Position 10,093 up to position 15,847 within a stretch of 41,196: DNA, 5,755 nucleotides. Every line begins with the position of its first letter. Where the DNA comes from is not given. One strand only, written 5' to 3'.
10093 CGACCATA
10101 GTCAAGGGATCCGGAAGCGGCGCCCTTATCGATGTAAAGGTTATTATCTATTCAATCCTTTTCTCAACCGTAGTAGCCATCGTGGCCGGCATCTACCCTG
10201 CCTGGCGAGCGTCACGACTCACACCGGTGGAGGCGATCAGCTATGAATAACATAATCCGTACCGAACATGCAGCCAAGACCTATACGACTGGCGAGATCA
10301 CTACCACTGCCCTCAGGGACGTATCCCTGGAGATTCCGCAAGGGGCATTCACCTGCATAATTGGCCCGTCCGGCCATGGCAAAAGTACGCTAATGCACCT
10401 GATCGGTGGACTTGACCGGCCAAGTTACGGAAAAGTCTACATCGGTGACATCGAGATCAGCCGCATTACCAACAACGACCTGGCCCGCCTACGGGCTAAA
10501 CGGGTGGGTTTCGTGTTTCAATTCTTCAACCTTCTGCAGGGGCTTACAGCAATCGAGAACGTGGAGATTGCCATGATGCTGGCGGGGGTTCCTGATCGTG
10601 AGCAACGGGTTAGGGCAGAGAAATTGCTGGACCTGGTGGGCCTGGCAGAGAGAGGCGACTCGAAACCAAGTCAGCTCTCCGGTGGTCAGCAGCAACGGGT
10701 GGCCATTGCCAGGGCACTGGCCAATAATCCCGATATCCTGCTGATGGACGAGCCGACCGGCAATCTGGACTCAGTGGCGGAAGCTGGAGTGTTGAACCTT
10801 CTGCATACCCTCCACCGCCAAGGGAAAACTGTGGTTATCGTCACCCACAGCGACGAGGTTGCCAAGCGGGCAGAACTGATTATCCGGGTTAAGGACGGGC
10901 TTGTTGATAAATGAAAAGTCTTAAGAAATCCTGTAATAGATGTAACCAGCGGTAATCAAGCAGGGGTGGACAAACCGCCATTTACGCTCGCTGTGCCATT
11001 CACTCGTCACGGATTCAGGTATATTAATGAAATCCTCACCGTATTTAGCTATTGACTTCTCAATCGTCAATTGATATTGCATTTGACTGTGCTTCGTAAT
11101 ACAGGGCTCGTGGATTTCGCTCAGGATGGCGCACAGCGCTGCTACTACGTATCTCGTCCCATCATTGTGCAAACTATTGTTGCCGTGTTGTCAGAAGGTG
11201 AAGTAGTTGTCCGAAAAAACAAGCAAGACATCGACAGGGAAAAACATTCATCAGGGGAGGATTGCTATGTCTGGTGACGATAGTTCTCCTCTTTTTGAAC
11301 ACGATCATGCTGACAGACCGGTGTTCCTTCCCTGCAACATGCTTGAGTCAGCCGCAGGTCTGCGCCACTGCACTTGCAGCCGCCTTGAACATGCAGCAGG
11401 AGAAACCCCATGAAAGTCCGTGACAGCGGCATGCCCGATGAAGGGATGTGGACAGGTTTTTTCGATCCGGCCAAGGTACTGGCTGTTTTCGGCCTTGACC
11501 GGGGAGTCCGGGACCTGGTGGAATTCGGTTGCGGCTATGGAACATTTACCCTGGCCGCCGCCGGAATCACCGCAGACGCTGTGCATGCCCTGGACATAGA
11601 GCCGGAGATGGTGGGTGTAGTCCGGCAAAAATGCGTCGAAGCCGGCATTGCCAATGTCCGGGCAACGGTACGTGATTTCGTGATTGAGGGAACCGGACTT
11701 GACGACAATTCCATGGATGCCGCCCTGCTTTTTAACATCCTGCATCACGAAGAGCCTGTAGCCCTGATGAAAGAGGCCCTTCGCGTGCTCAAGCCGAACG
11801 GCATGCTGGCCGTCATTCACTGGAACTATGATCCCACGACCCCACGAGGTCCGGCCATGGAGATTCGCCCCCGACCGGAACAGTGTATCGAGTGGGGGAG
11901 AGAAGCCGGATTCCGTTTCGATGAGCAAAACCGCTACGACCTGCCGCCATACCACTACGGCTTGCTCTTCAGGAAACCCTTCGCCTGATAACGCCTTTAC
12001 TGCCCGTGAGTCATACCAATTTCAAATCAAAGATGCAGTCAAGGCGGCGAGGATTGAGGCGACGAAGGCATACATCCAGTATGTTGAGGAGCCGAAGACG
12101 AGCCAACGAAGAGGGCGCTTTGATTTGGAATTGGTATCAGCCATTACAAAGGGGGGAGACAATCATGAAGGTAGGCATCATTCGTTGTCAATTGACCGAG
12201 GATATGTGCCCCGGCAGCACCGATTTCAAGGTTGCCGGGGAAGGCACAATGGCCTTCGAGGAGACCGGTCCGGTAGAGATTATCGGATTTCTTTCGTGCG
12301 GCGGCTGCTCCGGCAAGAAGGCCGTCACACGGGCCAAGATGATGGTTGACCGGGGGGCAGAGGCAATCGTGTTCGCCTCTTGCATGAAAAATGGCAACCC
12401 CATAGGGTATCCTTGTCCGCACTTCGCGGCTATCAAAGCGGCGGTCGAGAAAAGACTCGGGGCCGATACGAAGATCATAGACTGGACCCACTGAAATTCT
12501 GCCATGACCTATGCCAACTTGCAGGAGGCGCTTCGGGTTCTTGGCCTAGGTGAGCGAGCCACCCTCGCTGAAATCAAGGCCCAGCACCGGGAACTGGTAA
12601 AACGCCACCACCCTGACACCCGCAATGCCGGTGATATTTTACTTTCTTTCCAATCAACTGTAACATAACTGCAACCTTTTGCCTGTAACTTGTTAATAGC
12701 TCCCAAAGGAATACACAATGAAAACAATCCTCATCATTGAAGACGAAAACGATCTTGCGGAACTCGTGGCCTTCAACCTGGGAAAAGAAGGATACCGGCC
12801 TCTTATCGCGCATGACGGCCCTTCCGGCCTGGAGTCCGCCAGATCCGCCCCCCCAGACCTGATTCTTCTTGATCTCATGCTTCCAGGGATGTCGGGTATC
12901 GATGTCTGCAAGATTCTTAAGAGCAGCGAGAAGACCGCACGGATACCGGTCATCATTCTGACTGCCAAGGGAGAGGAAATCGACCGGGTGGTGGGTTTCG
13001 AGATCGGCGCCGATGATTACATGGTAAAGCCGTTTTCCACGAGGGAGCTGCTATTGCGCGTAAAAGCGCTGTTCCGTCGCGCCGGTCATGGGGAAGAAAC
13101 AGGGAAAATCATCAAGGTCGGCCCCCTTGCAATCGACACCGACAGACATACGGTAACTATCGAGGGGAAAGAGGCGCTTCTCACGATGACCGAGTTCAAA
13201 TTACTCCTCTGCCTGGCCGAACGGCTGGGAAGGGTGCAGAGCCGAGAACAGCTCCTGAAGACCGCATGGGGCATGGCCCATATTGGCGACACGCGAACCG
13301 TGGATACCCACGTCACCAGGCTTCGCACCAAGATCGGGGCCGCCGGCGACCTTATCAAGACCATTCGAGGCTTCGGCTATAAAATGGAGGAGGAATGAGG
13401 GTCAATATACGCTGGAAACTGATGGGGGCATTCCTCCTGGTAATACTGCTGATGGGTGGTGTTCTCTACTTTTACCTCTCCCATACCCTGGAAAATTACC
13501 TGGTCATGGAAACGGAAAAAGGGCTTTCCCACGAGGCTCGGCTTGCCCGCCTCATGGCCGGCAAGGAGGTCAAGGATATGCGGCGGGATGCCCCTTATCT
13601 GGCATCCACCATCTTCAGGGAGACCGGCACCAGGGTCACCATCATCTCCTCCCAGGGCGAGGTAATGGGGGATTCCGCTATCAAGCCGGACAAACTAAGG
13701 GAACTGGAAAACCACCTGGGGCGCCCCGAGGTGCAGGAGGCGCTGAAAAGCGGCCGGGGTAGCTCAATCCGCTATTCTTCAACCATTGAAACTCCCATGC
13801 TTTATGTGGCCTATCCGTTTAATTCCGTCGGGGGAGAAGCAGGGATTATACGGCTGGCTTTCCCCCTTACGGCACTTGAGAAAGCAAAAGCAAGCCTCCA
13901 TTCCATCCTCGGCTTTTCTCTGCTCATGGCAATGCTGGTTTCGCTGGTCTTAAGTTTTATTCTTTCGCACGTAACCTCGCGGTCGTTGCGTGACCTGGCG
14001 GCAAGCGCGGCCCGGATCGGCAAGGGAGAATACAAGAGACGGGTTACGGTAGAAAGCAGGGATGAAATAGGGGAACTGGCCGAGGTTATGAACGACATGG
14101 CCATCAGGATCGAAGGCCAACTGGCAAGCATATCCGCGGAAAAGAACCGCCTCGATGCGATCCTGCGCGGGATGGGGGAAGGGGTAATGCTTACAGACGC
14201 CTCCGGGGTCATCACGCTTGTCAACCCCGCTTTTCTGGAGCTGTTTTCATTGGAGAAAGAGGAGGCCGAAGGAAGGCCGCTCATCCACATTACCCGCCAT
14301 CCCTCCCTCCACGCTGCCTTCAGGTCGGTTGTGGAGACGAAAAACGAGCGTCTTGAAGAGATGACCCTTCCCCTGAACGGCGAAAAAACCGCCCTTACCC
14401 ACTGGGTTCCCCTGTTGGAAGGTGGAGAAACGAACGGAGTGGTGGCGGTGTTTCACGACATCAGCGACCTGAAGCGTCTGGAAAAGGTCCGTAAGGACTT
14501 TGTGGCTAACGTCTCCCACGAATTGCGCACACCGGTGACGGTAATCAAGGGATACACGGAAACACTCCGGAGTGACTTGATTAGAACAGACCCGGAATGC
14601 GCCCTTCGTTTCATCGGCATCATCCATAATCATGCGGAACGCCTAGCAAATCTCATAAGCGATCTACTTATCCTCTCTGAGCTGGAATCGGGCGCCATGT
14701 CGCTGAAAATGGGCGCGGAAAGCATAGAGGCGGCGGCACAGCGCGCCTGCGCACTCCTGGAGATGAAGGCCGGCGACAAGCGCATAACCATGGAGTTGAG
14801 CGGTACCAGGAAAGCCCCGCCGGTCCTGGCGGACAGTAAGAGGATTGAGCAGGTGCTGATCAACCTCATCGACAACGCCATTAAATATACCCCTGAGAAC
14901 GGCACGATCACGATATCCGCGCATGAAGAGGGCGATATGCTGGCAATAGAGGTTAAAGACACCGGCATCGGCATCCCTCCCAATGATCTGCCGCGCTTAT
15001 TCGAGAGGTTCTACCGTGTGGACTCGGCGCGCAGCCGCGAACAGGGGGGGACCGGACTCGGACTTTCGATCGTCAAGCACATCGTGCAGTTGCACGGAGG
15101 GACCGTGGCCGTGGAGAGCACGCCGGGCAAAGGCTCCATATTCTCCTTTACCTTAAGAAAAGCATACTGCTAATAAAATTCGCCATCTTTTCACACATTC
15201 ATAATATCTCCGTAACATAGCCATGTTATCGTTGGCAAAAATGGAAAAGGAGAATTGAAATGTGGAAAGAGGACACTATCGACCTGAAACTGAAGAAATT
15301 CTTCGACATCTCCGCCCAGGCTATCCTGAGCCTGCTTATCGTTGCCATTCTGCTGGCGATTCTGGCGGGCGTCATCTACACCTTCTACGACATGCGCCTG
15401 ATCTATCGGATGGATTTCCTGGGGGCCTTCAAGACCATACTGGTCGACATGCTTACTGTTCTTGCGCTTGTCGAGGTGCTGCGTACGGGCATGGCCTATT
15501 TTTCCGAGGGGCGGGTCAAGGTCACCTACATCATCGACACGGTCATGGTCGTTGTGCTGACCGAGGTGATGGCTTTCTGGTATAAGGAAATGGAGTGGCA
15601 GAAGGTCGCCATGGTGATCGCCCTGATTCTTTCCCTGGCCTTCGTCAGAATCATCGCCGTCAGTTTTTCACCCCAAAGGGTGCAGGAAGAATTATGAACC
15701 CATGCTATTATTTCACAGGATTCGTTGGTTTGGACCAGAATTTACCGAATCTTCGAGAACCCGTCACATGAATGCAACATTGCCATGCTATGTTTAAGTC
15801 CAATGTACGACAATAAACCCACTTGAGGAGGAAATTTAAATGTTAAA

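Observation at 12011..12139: A 123-bp MITE-like element family with 19-bp terminal inverted repeats, 3-bp TNA duplications and a covarying central hairpin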

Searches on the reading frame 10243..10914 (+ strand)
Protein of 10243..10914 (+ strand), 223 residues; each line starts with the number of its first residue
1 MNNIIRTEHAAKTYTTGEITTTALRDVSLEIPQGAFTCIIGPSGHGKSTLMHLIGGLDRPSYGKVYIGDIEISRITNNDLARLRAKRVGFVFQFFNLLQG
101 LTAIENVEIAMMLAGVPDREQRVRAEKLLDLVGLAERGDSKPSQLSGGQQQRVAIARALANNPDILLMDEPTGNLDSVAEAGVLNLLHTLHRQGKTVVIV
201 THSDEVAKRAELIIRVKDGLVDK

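Call 84: search_protein_families(library=pfam, proteins=[window:10243-10914:+], max_evalue=0.00001)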
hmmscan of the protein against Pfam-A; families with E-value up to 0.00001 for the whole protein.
window:10243-10914:+ (223 aa): 3 families
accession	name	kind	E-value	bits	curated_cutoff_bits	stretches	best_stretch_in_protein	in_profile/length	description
PF00005.33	ABC_tran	-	4.7e-34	118.4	25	1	24-172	1-136/137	ABC transporter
PF02463.25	SMC_N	-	6.2e-08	32.8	40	0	131-217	123-212/220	RecF/RecN/SMC N terminal domain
PF13304.12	AAA_21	-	2.8e-07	31.3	27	0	142-206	235-302/304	AAA domain, putative AbiEii toxin, Type IV TA system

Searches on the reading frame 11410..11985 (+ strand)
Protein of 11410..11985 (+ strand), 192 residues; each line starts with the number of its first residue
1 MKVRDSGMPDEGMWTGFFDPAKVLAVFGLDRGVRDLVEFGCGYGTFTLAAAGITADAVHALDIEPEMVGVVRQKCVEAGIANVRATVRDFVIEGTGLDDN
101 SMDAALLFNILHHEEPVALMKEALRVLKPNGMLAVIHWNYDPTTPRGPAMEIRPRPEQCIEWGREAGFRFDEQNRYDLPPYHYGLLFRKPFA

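Call 54: find_homologous_proteins(query=window:11410-11985:+, max_evalue=1e-30)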
Query window:11410-11985:+ (192 aa): 5089 proteins with E <= 1e-30 among 5347 candidates; the best 120 are listed.
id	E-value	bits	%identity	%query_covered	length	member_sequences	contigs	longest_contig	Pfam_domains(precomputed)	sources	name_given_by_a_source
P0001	7.1e-129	445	100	100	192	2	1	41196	PF13847.13,PF13489.13,PF13649.13,PF01209.25,PF08241.19,PF08242.19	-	-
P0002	3.1e-123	427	96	100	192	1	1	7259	PF13847.13,PF13489.13,PF13649.13,PF08241.19,PF08242.19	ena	-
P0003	2.7e-115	401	90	100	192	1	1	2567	PF13847.13,PF13489.13,PF13649.13,PF01209.25,PF08241.19,PF08242.19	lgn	-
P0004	4.0e-115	401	90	99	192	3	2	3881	PF13847.13,PF13489.13,PF06325.20,PF13649.13,PF01209.25,PF08241.19,PF08242.19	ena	-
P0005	7.7e-115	400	90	100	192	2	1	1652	PF13847.13,PF13489.13,PF13649.13,PF01209.25,PF08241.19,PF08242.19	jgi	jgi:ubiquinone/menaquinone biosynthesis C-methylase UbiE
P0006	1.5e-114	399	89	100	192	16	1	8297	PF13847.13,PF13489.13,PF06325.20,PF13649.13,PF01209.25,PF08241.19,PF08242.19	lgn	-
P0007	1.5e-114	399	90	99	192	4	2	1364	PF13847.13,PF13489.13,PF06325.20,PF13649.13,PF01209.25,PF08241.19,PF08242.19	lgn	-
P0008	1.9e-114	398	90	100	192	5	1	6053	PF13847.13,PF13489.13,PF06325.20,PF13649.13,PF01209.25,PF08241.19,PF08242.19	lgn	-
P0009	2.2e-114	398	90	99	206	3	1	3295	PF13847.13,PF13489.13,PF06325.20,PF13649.13,PF01209.25,PF08241.19,PF08242.19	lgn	-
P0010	5.7e-114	397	90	100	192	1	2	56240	PF13847.13,PF13489.13,PF06325.20,PF13649.13,PF01209.25,PF08241.19,PF08242.19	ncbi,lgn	-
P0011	8.7e-114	396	90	99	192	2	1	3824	PF13847.13,PF13489.13,PF13649.13,PF01209.25,PF08241.19,PF08242.19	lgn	-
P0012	1.2e-113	396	90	99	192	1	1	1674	PF13847.13,PF13489.13,PF06325.20,PF13649.13,PF01209.25,PF08241.19,PF08242.19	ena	-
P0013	1.6e-113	395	90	99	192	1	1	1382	PF13847.13,PF13489.13,PF06325.20,PF13649.13,PF01209.25,PF08241.19,PF08242.19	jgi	jgi:SAM-dependent methyltransferase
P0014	1.6e-113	395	88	99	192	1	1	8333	PF13847.13,PF13489.13,PF06325.20,PF13649.13,PF01209.25,PF08241.19,PF08242.19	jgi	-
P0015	1.8e-113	395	89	100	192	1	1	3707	PF13847.13,PF13489.13,PF06325.20,PF13649.13,PF01209.25,PF08241.19,PF08242.19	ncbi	-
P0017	5.3e-113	394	89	100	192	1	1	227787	PF13847.13,PF13489.13,PF06325.20,PF13649.13,PF01209.25,PF08241.19,PF08242.19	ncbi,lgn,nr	ncbi:MAG: class I SAM-dependent methyltransferase [Desulfuromonadaceae bacterium]|nr:class I SAM-dep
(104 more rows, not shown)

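Call 55: find_encoding_contigs(protein=P0002, flank=4000, max_places=3)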
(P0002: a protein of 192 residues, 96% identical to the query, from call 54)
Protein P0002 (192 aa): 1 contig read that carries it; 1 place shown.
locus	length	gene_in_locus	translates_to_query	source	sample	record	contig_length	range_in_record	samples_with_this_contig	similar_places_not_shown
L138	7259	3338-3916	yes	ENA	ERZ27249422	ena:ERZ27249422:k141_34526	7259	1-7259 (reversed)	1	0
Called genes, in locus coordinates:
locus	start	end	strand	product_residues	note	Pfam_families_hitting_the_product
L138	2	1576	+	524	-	?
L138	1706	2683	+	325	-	PF00892:EamA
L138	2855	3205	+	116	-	PF01022:HTH_5, PF12840:HTH_20 (weak)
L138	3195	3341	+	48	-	-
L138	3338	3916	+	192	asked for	PF13489:Methyltransf_23 (weak), PF13649:Methyltransf_25, PF13847:Methyltransf_31, PF08241:Methyltransf_11, PF08242:Methyltransf_12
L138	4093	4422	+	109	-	PF08821:CGGC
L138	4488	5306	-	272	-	PF00106:adh_short, PF01370:Epimerase (weak), PF08659:KR (weak), PF13561:adh_short_C2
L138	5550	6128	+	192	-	PF02777:Sod_Fe_C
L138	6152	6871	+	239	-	PF01479:S4, PF00849:PseudoU_synth_2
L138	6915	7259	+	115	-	?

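Call 56: find_encoding_contigs(protein=P0010, flank=4000, max_places=3)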
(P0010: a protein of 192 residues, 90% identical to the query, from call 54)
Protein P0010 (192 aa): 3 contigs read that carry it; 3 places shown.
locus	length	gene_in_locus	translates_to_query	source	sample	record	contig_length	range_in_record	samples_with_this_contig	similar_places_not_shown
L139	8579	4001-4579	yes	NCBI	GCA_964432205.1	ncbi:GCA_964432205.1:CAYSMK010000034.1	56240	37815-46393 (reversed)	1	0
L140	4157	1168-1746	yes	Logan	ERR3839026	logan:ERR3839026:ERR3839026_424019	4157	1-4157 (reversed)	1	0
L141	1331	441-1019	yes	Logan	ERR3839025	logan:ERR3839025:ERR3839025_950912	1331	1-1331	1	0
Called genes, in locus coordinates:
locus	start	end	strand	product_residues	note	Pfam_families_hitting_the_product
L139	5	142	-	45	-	-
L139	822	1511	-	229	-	PF00702:Hydrolase, PF12710:HAD (weak), PF13419:HAD_2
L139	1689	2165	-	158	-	PF13664:DUF4149 (weak), PF05425:CopD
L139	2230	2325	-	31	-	-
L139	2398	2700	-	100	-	PF25213:HVO_A0261_N (weak), PF12840:HTH_20, PF13545:HTH_Crp_2 (weak), PF25212:HVO_A0114 (weak), PF01022:HTH_5, PF08279:HTH_11 (weak), PF12802:MarR_2, PF01978:TrmB, +2 more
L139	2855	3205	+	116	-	PF01022:HTH_5, PF12840:HTH_20 (faint)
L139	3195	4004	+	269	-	PF01048:PNP_UDP_1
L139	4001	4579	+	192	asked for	PF13489:Methyltransf_23, PF01209:Ubie_methyltran, PF06325:PrmA (weak), PF13649:Methyltransf_25, PF13847:Methyltransf_31, PF08241:Methyltransf_11, PF08242:Methyltransf_12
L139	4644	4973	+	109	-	PF08821:CGGC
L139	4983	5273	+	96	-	PF00226:DnaJ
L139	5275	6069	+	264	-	PF04116:FA_hydroxylase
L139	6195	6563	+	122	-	PF01022:HTH_5, PF12840:HTH_20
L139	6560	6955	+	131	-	-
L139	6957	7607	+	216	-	PF01545:Cation_efflux (faint)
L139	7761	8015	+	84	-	-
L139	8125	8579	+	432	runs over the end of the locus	PF02321:OEP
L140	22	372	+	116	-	PF01022:HTH_5, PF12840:HTH_20 (faint)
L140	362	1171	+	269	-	PF01048:PNP_UDP_1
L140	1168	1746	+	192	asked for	PF13489:Methyltransf_23, PF01209:Ubie_methyltran, PF06325:PrmA (weak), PF13649:Methyltransf_25, PF13847:Methyltransf_31, PF08241:Methyltransf_11, PF08242:Methyltransf_12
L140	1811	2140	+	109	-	PF08821:CGGC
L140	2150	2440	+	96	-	PF00226:DnaJ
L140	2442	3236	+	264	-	PF04116:FA_hydroxylase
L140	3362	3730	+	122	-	PF01022:HTH_5, PF12840:HTH_20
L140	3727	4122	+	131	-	-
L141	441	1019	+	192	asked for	PF13489:Methyltransf_23, PF01209:Ubie_methyltran, PF06325:PrmA (weak), PF13649:Methyltransf_25, PF13847:Methyltransf_31, PF08241:Methyltransf_11, PF08242:Methyltransf_12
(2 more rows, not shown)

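Call 57: find_encoding_contigs(protein=P0017, flank=4000, max_places=3)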
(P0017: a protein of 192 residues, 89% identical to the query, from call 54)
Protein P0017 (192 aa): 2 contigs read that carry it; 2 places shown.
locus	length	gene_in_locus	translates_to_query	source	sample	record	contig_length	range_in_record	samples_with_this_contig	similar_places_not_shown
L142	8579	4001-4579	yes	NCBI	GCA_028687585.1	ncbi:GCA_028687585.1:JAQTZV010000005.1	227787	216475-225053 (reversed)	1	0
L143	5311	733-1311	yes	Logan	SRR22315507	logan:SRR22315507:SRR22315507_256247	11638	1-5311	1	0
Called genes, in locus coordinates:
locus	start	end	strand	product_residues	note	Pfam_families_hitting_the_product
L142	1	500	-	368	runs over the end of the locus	PF13479:AAA_24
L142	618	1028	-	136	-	PF00436:SSB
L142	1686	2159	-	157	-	PF13664:DUF4149 (weak), PF05425:CopD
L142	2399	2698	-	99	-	PF25213:HVO_A0261_N (weak), PF12840:HTH_20, PF13545:HTH_Crp_2 (weak), PF25212:HVO_A0114 (weak), PF01022:HTH_5, PF08279:HTH_11 (weak), PF12802:MarR_2, PF01978:TrmB, +3 more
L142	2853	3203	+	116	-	PF01022:HTH_5, PF12840:HTH_20 (weak)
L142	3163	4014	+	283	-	PF01048:PNP_UDP_1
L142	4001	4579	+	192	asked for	PF01209:Ubie_methyltran (weak), PF13489:Methyltransf_23 (weak), PF06325:PrmA (weak), PF13649:Methyltransf_25, PF13847:Methyltransf_31, PF08241:Methyltransf_11, PF08242:Methyltransf_12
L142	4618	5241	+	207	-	PF13489:Methyltransf_23, PF08241:Methyltransf_11, PF08242:Methyltransf_12, PF13649:Methyltransf_25, PF13847:Methyltransf_31 (weak), PF01209:Ubie_methyltran (weak)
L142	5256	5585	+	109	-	PF08821:CGGC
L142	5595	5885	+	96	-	PF00226:DnaJ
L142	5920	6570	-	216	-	PF01545:Cation_efflux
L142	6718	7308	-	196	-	PF01209:Ubie_methyltran (weak), PF13847:Methyltransf_31, PF13649:Methyltransf_25, PF08241:Methyltransf_11, PF08242:Methyltransf_12 (weak)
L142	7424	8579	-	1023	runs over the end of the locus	PF00873:ACR_tran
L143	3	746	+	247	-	?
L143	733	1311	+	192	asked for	PF01209:Ubie_methyltran (weak), PF13489:Methyltransf_23 (weak), PF06325:PrmA (weak), PF13649:Methyltransf_25, PF13847:Methyltransf_31, PF08241:Methyltransf_11, PF08242:Methyltransf_12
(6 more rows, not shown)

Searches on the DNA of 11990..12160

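Call 74: search_rna_families(source=window, start=11990, end=12160, threshold=evalue, max_evalue=10)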
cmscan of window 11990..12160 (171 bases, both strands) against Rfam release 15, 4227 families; matches with E-value up to 10: 0.
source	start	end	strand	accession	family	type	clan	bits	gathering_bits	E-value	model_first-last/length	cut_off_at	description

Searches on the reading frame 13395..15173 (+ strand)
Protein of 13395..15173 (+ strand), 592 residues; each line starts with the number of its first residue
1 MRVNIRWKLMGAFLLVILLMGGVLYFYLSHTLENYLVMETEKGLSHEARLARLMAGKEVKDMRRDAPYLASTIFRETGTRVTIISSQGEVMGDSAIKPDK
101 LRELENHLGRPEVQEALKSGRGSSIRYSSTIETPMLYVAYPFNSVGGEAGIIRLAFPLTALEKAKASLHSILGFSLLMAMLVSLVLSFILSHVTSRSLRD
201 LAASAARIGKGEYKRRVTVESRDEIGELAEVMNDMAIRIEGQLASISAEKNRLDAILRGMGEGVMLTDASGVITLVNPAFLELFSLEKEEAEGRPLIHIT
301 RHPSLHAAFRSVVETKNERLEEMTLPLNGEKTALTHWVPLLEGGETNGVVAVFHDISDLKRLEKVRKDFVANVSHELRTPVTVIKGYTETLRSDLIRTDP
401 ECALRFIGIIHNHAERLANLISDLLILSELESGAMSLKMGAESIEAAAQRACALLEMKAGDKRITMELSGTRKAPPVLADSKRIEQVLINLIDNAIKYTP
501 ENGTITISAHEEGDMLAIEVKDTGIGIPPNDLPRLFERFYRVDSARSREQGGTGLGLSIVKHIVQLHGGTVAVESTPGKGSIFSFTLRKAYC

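Call 16: find_encoding_contigs(protein=window:13395-15173:+, flank=2000, max_places=4)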
Protein window:13395-15173:+ (592 aa): no gene with exactly this product is on record in the collection.

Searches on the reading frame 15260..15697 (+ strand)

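Call 84: search_protein_families(library=pfam, proteins=[window:15260-15697:+], max_evalue=0.00001)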
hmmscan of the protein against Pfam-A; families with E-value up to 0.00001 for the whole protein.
window:15260-15697:+ (145 aa): 1 family
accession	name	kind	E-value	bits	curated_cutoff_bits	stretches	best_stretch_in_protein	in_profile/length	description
PF06146.17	PsiE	-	7.7e-13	49.1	23.9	1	22-132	5-116/122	Phosphate-starvation-inducible E family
